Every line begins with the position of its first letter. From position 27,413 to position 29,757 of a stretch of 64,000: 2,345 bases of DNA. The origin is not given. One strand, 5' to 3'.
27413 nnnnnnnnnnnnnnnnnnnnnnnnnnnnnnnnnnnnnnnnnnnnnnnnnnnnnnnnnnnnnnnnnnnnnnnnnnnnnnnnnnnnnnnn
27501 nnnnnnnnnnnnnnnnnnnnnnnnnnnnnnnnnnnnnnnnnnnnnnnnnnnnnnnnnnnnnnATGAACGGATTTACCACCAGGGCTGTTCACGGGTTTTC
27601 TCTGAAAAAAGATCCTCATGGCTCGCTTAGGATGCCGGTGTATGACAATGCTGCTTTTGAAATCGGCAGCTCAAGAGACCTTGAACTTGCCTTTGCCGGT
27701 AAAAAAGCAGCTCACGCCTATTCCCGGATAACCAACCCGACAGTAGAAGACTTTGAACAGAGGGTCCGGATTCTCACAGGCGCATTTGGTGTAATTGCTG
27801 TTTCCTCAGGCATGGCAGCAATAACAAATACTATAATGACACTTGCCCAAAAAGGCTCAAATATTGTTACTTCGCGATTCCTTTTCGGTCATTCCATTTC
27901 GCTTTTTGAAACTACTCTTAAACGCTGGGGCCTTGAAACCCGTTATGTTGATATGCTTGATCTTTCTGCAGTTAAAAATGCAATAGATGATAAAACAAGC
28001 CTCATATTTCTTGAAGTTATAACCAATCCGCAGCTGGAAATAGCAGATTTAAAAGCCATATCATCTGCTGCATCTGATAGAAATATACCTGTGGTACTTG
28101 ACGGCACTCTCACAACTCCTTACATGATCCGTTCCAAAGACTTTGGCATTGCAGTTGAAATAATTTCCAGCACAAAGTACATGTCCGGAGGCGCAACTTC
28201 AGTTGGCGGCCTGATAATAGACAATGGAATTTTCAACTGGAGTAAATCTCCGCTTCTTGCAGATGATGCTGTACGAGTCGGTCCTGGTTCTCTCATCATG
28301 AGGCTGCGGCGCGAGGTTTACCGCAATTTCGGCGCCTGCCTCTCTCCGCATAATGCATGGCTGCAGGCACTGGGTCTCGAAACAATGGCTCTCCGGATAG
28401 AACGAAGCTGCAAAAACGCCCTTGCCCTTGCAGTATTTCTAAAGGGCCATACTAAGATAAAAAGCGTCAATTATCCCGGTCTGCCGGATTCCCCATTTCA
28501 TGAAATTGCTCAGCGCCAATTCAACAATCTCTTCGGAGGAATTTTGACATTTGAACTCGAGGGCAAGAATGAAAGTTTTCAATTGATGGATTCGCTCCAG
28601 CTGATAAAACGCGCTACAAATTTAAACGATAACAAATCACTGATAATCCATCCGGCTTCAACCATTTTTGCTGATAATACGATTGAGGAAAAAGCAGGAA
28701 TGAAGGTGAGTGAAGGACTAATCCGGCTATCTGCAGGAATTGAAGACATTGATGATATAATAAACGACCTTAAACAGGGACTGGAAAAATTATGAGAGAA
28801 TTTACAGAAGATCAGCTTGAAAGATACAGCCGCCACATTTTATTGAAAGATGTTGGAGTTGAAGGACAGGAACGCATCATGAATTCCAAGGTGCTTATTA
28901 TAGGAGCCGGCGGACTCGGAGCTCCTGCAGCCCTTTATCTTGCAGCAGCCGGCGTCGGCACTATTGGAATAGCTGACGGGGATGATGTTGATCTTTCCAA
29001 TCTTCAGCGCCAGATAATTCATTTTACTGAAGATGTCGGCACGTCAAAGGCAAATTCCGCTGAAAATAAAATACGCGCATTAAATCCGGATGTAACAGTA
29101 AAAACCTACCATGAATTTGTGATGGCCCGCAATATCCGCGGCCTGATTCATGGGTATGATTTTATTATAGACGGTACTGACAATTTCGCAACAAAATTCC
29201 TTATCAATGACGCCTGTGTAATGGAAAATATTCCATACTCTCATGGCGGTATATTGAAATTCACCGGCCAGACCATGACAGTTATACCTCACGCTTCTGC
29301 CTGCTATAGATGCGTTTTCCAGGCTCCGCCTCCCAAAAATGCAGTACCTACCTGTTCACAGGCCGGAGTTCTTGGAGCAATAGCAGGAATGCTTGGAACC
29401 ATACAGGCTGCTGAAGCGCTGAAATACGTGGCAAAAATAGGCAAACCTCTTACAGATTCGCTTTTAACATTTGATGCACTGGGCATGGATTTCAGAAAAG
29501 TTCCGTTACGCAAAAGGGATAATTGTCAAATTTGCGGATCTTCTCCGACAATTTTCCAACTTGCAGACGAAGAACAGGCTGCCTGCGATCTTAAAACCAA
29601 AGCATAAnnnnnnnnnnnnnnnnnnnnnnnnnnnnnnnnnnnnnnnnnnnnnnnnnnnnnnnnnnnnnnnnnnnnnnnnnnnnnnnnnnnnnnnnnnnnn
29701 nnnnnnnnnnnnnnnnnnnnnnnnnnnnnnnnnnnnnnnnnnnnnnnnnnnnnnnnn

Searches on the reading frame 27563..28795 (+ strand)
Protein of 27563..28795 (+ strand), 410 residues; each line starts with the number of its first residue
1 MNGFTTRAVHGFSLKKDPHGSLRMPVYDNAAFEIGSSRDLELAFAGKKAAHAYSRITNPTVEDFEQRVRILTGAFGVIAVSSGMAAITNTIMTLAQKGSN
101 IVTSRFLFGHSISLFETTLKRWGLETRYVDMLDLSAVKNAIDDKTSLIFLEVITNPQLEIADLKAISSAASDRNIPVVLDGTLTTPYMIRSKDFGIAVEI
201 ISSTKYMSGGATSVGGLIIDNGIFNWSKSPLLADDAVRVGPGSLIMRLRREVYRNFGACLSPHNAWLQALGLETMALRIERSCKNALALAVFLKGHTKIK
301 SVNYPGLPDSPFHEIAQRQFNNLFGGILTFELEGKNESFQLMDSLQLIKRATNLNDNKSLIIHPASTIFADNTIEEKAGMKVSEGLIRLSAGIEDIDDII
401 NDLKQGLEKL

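Call 83: search_protein_families(library=pfam, proteins=[window:27563-28795:+], max_evalue=0.00001)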
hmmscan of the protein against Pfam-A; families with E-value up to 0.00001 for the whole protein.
window:27563-28795:+ (410 aa): 2 families
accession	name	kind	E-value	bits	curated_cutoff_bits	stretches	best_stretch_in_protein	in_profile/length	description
PF01053.26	Cys_Met_Meta_PP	-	3.9e-107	358.5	27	1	6-408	2-381/381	Cys/Met metabolism PLP-dependent enzyme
PF01041.23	DegT_DnrJ_EryC1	-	2.9e-06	27.2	19.8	1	56-181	21-146/360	DegT/DnrJ/EryC1/StrS aminotransferase family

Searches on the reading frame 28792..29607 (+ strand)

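Call 83: search_protein_families(library=pfam, proteins=[window:28792-29607:+], max_evalue=0.00001)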
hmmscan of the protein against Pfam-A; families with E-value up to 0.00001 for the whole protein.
window:28792-29607:+ (271 aa): 1 family
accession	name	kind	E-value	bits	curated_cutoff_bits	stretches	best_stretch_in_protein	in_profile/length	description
PF00899.27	ThiF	-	1.5e-82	276.8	28.1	1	12-246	1-237/238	ThiF family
